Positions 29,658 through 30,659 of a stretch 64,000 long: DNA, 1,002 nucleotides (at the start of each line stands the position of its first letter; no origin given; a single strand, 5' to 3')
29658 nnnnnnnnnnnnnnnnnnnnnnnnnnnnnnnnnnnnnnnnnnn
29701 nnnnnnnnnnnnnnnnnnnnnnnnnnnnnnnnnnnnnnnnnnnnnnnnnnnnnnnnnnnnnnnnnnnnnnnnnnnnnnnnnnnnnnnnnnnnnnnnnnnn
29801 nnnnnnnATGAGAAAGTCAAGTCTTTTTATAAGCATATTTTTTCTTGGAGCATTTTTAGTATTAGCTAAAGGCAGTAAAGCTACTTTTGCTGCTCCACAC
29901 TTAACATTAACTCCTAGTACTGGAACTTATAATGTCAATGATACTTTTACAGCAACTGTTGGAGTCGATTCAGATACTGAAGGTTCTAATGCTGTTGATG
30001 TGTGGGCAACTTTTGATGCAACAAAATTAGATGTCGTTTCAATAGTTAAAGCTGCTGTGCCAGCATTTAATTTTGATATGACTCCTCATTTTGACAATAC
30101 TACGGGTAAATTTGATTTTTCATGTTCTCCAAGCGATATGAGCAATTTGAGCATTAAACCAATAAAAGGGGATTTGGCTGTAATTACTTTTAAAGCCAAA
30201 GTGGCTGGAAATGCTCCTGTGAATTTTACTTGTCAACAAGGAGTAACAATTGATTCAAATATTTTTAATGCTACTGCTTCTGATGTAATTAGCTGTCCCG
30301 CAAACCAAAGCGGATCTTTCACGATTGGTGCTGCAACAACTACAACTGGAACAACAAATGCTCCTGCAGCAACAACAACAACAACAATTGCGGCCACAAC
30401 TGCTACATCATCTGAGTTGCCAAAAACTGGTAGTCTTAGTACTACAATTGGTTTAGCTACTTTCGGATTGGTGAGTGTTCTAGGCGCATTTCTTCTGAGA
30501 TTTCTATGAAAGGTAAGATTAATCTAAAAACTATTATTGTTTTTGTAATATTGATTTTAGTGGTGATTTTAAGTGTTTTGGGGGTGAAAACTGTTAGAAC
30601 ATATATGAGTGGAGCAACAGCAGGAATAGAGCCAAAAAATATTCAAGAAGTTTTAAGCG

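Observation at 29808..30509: LPXTG sortase sorting signal on a cohesin-like protein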

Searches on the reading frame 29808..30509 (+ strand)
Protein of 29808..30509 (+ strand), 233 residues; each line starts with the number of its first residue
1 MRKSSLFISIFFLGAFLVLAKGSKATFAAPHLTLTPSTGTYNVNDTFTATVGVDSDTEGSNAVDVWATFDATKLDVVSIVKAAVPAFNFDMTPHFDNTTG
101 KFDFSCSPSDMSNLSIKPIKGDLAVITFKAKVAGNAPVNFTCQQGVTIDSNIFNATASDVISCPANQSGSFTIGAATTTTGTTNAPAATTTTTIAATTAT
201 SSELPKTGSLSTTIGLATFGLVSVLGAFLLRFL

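Call 6: search_protein_families(library=pfam, proteins=[window:29808-30509:+], max_evalue=0.1)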
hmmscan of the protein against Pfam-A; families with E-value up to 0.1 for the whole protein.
window:29808-30509:+ (233 aa): 3 families
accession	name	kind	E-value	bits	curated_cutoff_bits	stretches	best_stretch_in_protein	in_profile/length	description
PF00746.26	Gram_pos_anchor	-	0.011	16.1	20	1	200-232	5-36/43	LPXTG cell wall anchor motif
PF22228.1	CofB_beta-rpt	-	0.047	14.1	27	0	14-58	21-63/73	CofB beta-repeat domain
PF08305.17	NPCBM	-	0.09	13.2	23.9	0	36-83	47-97/137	NPCBM/NEW2 domain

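Call 7: search_protein_families(library=ncbifam, proteins=[window:29808-30509:+], max_evalue=0.1)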
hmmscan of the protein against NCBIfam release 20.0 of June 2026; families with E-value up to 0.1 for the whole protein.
window:29808-30509:+ (233 aa): 2 families
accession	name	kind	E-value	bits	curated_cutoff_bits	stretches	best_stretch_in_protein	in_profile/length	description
NF053819.1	EF0750_LPXTG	subfamily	0.0055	17.2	47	1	177-231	46-99/105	EF2685/EF0750 family sortase-dependent surface protein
TIGR01167.1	LPXTG_anchor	domain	0.077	13.7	15.9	1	203-231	1-29/34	LPXTG cell wall anchor domain-containing protein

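Call 9: find_encoding_contigs(protein=window:29808-30506:+, flank=10000, max_places=6)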
Protein window:29808-30506:+ (233 aa): no gene with exactly this product is on record in the collection.

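Call 10: find_homologous_proteins(query=window:29808-30506:+)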
Query window:29808-30506:+ (233 aa): 45 proteins with E <= 0.001 among 6593 candidates.
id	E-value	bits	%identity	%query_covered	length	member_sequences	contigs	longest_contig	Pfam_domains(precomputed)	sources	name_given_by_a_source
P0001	3.2e-140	483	100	100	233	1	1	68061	-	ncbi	-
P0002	7.8e-100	351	70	100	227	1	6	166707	-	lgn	-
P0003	1.7e-90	320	67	100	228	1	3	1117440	PF00963.25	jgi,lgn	jgi:LPXTG-motif cell wall-anchored protein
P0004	1.4e-66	242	54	97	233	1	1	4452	-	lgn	-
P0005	6.1e-64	234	53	100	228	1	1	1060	PF00963.25,PF00746.27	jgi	jgi:LPXTG-motif cell wall-anchored protein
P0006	6.2e-63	230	53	100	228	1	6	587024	PF00963.25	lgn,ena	-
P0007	3.5e-60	221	49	100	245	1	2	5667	-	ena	-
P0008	6.3e-60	221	51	90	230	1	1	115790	PF00963.25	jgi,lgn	jgi:hypothetical protein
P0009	1.0e-59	220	53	94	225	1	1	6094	PF00963.25,PF00746.27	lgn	-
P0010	1.0e-58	217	50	100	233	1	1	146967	PF00963.25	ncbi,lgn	-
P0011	7.9e-57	210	53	100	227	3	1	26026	PF00963.25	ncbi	-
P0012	1.5e-54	203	50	94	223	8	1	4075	PF00963.25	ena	-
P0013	9.8e-54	200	55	88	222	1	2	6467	PF00963.25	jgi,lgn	-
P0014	1.1e-53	200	52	96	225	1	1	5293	PF00963.25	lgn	-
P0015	1.8e-53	199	49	100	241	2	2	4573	-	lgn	-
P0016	6.9e-53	198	49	100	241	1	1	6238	PF00963.25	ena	-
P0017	4.1e-52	195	49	94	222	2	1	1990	PF00963.25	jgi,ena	-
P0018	2.5e-48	183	47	100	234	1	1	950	PF00963.25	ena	-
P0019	5.4e-48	182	47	89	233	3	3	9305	PF00963.25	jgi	-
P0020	1.4e-47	180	48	96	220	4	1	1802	PF00963.25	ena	-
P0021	5.3e-47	178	50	94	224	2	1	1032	PF00963.25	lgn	-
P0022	1.7e-46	177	49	96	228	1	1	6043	PF00963.25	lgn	-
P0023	2.4e-46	176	48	100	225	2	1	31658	PF00963.25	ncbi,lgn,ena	ncbi:MAG: cohesin domain-containing protein [Candidatus Shapirobacteria bacterium]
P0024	3.0e-46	176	49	95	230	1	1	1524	PF00963.25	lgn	-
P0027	3.1e-45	172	48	94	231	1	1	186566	-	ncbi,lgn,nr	ncbi:MAG: cohesin domain-containing protein [Candidatus Shapirobacteria bacterium]|nr:cohesin domain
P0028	4.5e-45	172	48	96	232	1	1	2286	PF00963.25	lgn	-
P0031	9.8e-41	158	46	94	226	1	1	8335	PF00963.25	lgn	-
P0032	5.4e-38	149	41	95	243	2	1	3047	PF00963.25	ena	-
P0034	4.7e-36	143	39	100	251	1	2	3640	PF00963.25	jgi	-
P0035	8.6e-32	129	42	86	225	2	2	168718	PF00963.25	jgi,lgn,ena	jgi:hypothetical protein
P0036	9.3e-30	122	40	88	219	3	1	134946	PF00963.25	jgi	-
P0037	1.1e-29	122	39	91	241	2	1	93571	-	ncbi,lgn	-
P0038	2.6e-29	120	40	92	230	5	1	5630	PF00963.25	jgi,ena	-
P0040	1.2e-28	118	36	98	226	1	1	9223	PF00963.25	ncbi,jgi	-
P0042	2.4e-28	117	36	100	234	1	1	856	PF00963.25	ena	-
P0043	5.3e-27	113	35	100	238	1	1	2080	PF00963.25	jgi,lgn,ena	-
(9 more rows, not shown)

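Call 12: find_encoding_contigs(protein=P0001, flank=10000, max_places=4)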
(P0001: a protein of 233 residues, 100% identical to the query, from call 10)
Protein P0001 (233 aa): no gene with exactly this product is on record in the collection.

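Call 13: list_cluster_members(proteins=[P0001, P0003, P0010, P0027])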
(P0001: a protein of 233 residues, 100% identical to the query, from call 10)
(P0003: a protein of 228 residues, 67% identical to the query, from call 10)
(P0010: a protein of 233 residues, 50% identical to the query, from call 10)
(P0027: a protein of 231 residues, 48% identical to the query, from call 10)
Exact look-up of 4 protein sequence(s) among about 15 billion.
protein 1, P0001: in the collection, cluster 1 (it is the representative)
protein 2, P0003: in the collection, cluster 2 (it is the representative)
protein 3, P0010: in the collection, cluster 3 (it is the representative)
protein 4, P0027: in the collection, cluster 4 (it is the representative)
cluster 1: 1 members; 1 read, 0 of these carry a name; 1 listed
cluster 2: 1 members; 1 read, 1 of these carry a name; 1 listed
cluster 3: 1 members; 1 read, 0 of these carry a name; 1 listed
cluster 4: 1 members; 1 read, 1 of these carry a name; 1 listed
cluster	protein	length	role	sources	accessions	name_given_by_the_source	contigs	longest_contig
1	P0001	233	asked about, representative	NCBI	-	-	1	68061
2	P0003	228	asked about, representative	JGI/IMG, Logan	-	LPXTG-motif cell wall-anchored protein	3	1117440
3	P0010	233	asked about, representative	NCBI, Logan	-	-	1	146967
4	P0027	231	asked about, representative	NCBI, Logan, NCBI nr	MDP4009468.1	MAG: cohesin domain-containing protein [Candidatus Shapirobacteria bacterium] | cohesin domain-containing protein [Candidatus Shapirobacteria bacterium]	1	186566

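Call 14: find_encoding_contigs(protein=P0003, flank=10000, max_places=3)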
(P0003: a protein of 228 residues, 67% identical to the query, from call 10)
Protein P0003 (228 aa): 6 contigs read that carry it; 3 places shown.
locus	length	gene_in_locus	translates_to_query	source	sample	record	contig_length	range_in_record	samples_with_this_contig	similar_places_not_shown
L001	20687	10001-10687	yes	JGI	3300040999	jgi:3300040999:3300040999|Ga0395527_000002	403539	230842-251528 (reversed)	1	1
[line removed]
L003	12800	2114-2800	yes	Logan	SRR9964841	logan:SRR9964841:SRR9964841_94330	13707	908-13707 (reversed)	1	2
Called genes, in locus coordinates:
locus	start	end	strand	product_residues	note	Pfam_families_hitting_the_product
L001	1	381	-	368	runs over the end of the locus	PF13439:Glyco_transf_4, PF00534:Glycos_transf_1, PF13692:Glyco_trans_1_4, PF13524:Glyco_trans_1_2 (weak)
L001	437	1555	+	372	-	PF13439:Glyco_transf_4 (weak), PF20706:GT4-conflict (weak), PF00534:Glycos_transf_1, PF13692:Glyco_trans_1_4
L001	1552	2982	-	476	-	-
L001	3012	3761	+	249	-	PF03808:Glyco_tran_WecG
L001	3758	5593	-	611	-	PF04932:Wzy_C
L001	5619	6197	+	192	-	PF02397:Bac_transf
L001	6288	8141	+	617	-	PF23416:DUF7107 (weak)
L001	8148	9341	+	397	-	-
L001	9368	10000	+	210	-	-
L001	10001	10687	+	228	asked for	PF00963:Cohesin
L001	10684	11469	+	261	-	PF16656:Pur_ac_phosph_N, PF00404:Dockerin_1 (weak)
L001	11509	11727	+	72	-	PF01165:Ribosomal_S21 (faint)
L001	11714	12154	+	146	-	PF09424:YqeY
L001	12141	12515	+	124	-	PF02130:YbeY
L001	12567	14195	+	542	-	PF13177:DNA_pol3_delta2, PF13401:AAA_22 (weak), PF00004:AAA, PF07728:AAA_5 (weak), PF20964:DnaX_C (weak)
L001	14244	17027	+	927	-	-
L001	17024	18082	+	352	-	-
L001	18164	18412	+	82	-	-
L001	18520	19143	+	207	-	PF21176:RecR_HhH, PF02132:RecR_ZnF (weak), PF01751:Toprim, PF13662:Toprim_4, PF21175:RecR_C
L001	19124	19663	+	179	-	-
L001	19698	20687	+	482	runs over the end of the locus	PF01406:tRNA-synt_1e, PF09334:tRNA-synt_1g (weak), PF01406:tRNA-synt_1e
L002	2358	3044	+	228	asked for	PF00963:Cohesin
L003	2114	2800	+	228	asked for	PF00963:Cohesin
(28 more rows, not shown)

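Call 28: search_protein_families(library=pfam, alignment_id=A1, max_evalue=0.01)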
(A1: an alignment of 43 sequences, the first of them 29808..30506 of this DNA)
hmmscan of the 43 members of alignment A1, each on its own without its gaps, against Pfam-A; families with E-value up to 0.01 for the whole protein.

A. member 1, window:29808-30506:+ (233 aa): 0 families

B. families by the number of members that match (of 43 scanned): 6 families
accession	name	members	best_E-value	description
PF00963.24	Cohesin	30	1.1e-11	Cohesin domain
PF00746.26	Gram_pos_anchor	20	2.8e-06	LPXTG cell wall anchor motif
PF23785.1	DUF7171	1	0.0023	Protein of unknown function (DUF7171)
PF00936.24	BMC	1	0.0032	BMC domain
PF16351.10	DUF4979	1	0.0072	Domain of unknown function (DUF4979)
PF14946.11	DUF4501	1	0.0076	Domain of unknown function (DUF4501)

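Call 29: find_encoding_contigs(protein=P0037, flank=10000, max_places=1)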
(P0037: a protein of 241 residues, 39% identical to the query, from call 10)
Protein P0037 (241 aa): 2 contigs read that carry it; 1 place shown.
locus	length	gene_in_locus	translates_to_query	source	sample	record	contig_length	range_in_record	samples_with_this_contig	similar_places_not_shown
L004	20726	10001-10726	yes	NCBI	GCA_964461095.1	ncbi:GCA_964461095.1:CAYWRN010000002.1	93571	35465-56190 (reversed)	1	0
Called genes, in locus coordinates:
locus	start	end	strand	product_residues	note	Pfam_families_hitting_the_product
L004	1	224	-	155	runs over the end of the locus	PF08660:Alg14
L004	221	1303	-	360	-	-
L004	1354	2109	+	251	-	PF27840:ScmC, PF13555:AAA_29 (weak)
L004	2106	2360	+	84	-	PF05402:PqqD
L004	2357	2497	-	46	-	-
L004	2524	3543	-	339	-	-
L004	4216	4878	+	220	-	PF02397:Bac_transf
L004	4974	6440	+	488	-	-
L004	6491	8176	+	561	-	-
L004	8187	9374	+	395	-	-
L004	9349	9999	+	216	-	-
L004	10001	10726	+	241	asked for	-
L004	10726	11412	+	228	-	PF16656:Pur_ac_phosph_N (weak)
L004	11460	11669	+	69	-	-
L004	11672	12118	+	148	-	PF09424:YqeY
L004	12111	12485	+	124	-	PF02130:YbeY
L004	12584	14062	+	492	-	PF13177:DNA_pol3_delta2, PF00004:AAA, PF07728:AAA_5 (faint), PF13401:AAA_22 (faint), PF20964:DnaX_C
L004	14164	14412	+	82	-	-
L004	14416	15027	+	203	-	PF21176:RecR_HhH, PF13662:Toprim_4, PF01751:Toprim, PF21175:RecR_C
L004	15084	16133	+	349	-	-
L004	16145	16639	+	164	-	-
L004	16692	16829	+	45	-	-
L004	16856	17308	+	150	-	-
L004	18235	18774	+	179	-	PF23493:CysS_C (weak)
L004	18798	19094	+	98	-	PF01250:Ribosomal_S6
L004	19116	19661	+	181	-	PF00436:SSB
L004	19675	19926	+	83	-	PF01084:Ribosomal_S18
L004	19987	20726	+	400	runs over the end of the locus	PF13180:PDZ_2 (faint), PF17820:PDZ_6 (faint), PF03572:Peptidase_S41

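Call 30: find_encoding_contigs(protein=P0036, flank=10000, max_places=1)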
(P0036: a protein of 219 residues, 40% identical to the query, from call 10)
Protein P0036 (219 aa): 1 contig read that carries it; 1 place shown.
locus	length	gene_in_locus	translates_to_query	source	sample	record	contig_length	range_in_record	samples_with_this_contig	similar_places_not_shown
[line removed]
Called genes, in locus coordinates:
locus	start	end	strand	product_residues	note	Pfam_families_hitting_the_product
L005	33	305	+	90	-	-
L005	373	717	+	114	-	-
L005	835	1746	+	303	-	PF00318:Ribosomal_S2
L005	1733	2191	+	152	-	PF00889:EF_TS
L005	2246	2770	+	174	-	PF01765:RRF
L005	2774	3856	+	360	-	PF02163:Peptidase_M50, PF13180:PDZ_2, PF00595:PDZ (weak), PF04495:GRASP55_65 (weak), PF17820:PDZ_6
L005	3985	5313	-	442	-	PF01229:Glyco_hydro_39, PF11790:Glyco_hydro_cc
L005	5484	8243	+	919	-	-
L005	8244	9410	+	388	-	-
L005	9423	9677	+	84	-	-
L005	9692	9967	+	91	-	-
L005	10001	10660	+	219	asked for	PF00963:Cohesin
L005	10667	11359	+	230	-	PF16656:Pur_ac_phosph_N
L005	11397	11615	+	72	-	-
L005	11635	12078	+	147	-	PF09424:YqeY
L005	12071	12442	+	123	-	PF02130:YbeY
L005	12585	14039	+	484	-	PF13177:DNA_pol3_delta2, PF13401:AAA_22 (faint), PF00004:AAA, PF07728:AAA_5 (faint), PF20964:DnaX_C (weak)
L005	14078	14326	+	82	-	-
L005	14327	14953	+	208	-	PF21176:RecR_HhH, PF01751:Toprim, PF13662:Toprim_4, PF21175:RecR_C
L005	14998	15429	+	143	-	-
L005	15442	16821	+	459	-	PF01406:tRNA-synt_1e, PF09334:tRNA-synt_1g (weak)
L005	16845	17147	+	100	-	PF01250:Ribosomal_S6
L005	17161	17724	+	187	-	PF00436:SSB, PF22657:SSB_1 (weak)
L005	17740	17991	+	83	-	PF01084:Ribosomal_S18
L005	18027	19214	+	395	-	PF22694:CtpB_N-like (weak), PF13180:PDZ_2 (weak), PF17820:PDZ_6, PF03572:Peptidase_S41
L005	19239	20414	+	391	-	PF00089:Trypsin, PF10459:Peptidase_S46 (faint), PF13365:Trypsin_2, PF00595:PDZ (weak), PF13180:PDZ_2, PF17820:PDZ_6 (weak)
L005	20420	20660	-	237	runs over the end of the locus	PF03462:PCRF, PF00472:RF-1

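Call 32: predict_structure(alignment_id=A1)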
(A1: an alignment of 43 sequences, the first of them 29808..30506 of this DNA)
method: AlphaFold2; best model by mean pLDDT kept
length: 233 residues; sequences in the alignment: 43
mean_pLDDT: 83.5   pTM: 0.67
mean pLDDT of the five models: 83.5, 82.1, 80.9, 79.9, 79.7
residues with pLDDT >= 90: 120; 70-90: 69; 50-70: 26; < 50: 18
segments of 3 or more residues with pLDDT < 50: 182-192
pLDDT, mean of each block of 10 residues (from residue 1): 75 82 67 97 98 93 95 98 95 97 92 79 98 97 85 89 93 84 43 49 52 77 85 76
secondary structure, 60 per line:
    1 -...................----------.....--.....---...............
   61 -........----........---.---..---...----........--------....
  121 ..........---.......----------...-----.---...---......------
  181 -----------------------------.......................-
elements in order: H2-20 E31-35 E38-42 E46-60 E62-69 E74-81 E94-96 E101-108 E117-130 E134-140 E151-153 E169-174 H210-232

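Call 35: fold_search(model_id=the predicted structure, library=pdb)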
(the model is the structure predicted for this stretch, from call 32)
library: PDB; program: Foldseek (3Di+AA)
matches with E <= 10: 2000; with E <= 0.001: 74
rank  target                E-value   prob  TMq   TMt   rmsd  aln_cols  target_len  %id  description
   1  6kgf_C                7.7e-10  1.00  0.49  0.75   2.9       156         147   17  Crystal structure of CaDoc0917(R16D)-CaCohA2 complex at pH 8.2 (released 2020-07-08)
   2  6kgd_A                1.3e-09  1.00  0.49  0.76   3.3       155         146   18  Crystal structure of CaDoc0917(R49D)-CaCohA2 complex at pH 8.0 (released 2020-07-08)
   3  6kgc_A                1.4e-09  1.00  0.49  0.75   3.4       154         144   18  Crystal structure of CaDoc0917(R49D)-CaCohA2 complex at pH 5.4 (released 2020-07-08)
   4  6kge_A                2.2e-09  1.00  0.48  0.74   3.5       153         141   18  Crystal structure of CaDoc0917(R16D)-CaCohA2 complex at pH 5.5 (released 2020-07-08)
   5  6kgf_A                2.5e-09  1.00  0.47  0.73   3.5       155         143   18  Crystal structure of CaDoc0917(R16D)-CaCohA2 complex at pH 8.2 (released 2020-07-08)
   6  5nrm_A                2.7e-09  1.00  0.48  0.75   3.3       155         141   19  Crystal structure of the sixth cohesin from Acetivibrio cellulolyticus' scaffoldin B in complex with Cel5 dockerin S51 (released 2018-01-31)
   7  2vn6_A                3.3e-09  1.00  0.47  0.69   3.3       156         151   22  The Clostridium cellulolyticum dockerin displays a dual binding mode for its cohesin partner (released 2008-05-13)
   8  1g1k_A                3.5e-09  1.00  0.48  0.74   3.4       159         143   22  COHESIN MODULE FROM THE CELLULOSOME OF CLOSTRIDIUM CELLULOLYTICUM (released 2000-11-22)
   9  2vn5_C                8.0e-09  1.00  0.48  0.72   3.0       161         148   22  The Clostridium cellulolyticum dockerin displays a dual binding mode for its cohesin partner (released 2008-05-20)
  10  2vn5_A                1.2e-08  1.00  0.47  0.73   3.2       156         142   22  The Clostridium cellulolyticum dockerin displays a dual binding mode for its cohesin partner (released 2008-05-20)
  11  4dh2_C                1.3e-08  1.00  0.49  0.71   3.2       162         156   13  Crystal structure of Coh-OlpC(Cthe_0452)-Doc435(Cthe_0435) complex: A novel type I Cohesin-Dockerin complex from Clost (released 2012-11-28)
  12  5lxv_A                2.8e-08  1.00  0.49  0.64   4.1       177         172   16  Crystal structure of Ruminococcus flavefaciens scaffoldin C cohesin in complex with a dockerin from an uncharacterized (released 2016-10-19)
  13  5lxv_C                3.1e-08  1.00  0.49  0.65   3.6       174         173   12  Crystal structure of Ruminococcus flavefaciens scaffoldin C cohesin in complex with a dockerin from an uncharacterized (released 2016-10-19)
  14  4uyq_A                3.3e-08  1.00  0.49  0.77   2.9       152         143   14  High resolution structure of the third cohesin ScaC in complex with the ScaB dockerin with a mutation in the C-termina (released 2015-04-15)
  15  5nrk_A                4.3e-08  1.00  0.48  0.74   3.2       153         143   20  Crystal structure of the sixth cohesin from Acetivibrio cellulolyticus' scaffoldin B in complex with Cel5 dockerin S15 (released 2018-01-31)
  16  4dh2_A                5.7e-08  1.00  0.49  0.69   3.2       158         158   13  Crystal structure of Coh-OlpC(Cthe_0452)-Doc435(Cthe_0435) complex: A novel type I Cohesin-Dockerin complex from Clost (released 2012-11-28)
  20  4ums                  7.4e-08  1.00  0.45  0.65   6.2       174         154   17  The crystal structure of the seventh ScaB type I cohesin from Pseudobacteroides cellulosolvens (released 2015-05-06)
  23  2zf9_A                1.6e-07  1.00  0.48  0.60   4.2       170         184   15  Crystal structure of a type III cohesin module from the cellulosomal ScaE cell-surface anchoring scaffoldin of Ruminoc (released 2008-12-30)
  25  3ul4_A                2.3e-07  1.00  0.47  0.73   3.4       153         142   10  Crystal structure of Coh-OlpA(Cthe_3080)-Doc918(Cthe_0918) complex: A novel type I Cohesin-Dockerin complex from Clost (released 2012-11-28)
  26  2zf9_D                2.5e-07  1.00  0.47  0.59   3.9       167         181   16  Crystal structure of a type III cohesin module from the cellulosomal ScaE cell-surface anchoring scaffoldin of Ruminoc (released 2008-12-30)
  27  2zf9_B                3.6e-07  1.00  0.48  0.60   3.8       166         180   15  Crystal structure of a type III cohesin module from the cellulosomal ScaE cell-surface anchoring scaffoldin of Ruminoc (released 2008-12-30)
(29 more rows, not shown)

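Call 61: search_protein_families(library=pfam, proteins=[L001:10684-11466:+, L004:10726-11409:+, L005:10667-11356:+, L001:8148-9338:+, L004:8187-9371:+, L005:8244-9407:+, L001:6288-8138:+, L005:5484-8240:+, L001:9368-9997:+, L004:9349-9996:+], max_evalue=0.05)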
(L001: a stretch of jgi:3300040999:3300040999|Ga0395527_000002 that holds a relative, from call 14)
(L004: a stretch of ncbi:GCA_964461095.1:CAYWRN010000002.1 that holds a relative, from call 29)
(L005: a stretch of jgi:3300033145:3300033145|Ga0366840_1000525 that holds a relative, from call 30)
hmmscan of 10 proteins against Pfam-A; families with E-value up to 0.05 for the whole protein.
L001:10684-11466:+ (261 aa): 6 families
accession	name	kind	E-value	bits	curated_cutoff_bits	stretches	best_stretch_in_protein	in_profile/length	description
PF16656.11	Pur_ac_phosph_N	-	9e-09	36.2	30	1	46-128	4-93/93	Purple acid Phosphatase, N-terminal domain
PF00404.24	Dockerin_1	-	3.3e-07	30.9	22.9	1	193-252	2-49/57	Dockerin type I domain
PF00041.27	fn3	-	0.00059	20.4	25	1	43-111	3-67/84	Fibronectin type III domain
PF13202.12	EF-hand_5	-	0.012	15.5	25.9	0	239-248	8-17/25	EF hand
PF16655.11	PhoD_N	-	0.028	15.4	30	0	86-115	52-81/90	PhoD-like phosphatase, N-terminal domain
PF00036.39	EF-hand_1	-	0.05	13.6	25.4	0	194-212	10-28/29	EF hand domain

L004:10726-11409:+ (228 aa): 3 families
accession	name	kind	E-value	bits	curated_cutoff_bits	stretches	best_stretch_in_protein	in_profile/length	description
PF16656.11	Pur_ac_phosph_N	-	8.7e-07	29.9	30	1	48-130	2-93/93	Purple acid Phosphatase, N-terminal domain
PF00404.24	Dockerin_1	-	0.00079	20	22.9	1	167-219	3-49/57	Dockerin type I domain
PF24607.1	CBM_AftD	-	0.021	14.9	27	1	39-100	7-64/149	Arabinofuranosyltransferase D, third carbohydrate binding module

L005:10667-11356:+ (230 aa): 4 families
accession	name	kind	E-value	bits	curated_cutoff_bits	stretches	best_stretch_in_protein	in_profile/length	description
PF16656.11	Pur_ac_phosph_N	-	8.3e-09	36.3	30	1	46-128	4-93/93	Purple acid Phosphatase, N-terminal domain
PF00404.24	Dockerin_1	-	0.0019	18.8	22.9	1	170-221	3-49/57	Dockerin type I domain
PF00041.27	fn3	-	0.019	15.6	25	0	45-112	3-68/84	Fibronectin type III domain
PF25814.1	fn3_SORL1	-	0.043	14.3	27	0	55-112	16-71/90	SORL1-like, fn3 domain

L001:8148-9338:+ (397 aa): 2 families
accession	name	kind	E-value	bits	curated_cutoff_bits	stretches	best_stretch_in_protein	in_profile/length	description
PF00404.24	Dockerin_1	-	0.0059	17.2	22.9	1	370-390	3-23/57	Dockerin type I domain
PF21963.2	TcdA1_RBD_2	-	0.048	14.3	27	0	224-268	6-49/86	TcdA1, receptor binding domain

L004:8187-9371:+ (395 aa): 0 families

L005:8244-9407:+ (388 aa): 1 family
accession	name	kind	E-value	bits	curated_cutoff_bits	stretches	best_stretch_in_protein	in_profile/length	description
PF00404.24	Dockerin_1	-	0.00038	21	22.9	1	325-381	1-57/57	Dockerin type I domain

L001:6288-8138:+ (617 aa): 2 families
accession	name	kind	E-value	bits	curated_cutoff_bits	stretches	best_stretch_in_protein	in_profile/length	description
PF23416.1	DUF7107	-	6e-07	30.1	24.6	2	264-308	1-46/48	Domain of unknown function (DUF7107)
PF13280.12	WYL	-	0.03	14.8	21.8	0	213-235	27-49/70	WYL domain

L005:5484-8240:+ (919 aa): 0 families

L001:9368-9997:+ (210 aa): 1 family
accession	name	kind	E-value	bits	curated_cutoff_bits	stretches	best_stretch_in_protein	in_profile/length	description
PF09985.14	Glucodextran_C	-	0.01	15.8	22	0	32-87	166-220/228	C-terminal binding-module, SLH-like, of glucodextranase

L004:9349-9996:+ (216 aa): 1 family
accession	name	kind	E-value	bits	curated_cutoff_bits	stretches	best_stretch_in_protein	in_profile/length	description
PF20942.3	DUF4785_2nd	-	0.045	14.1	30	0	75-140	6-74/105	Domain of unknown function (DUF4785) central domain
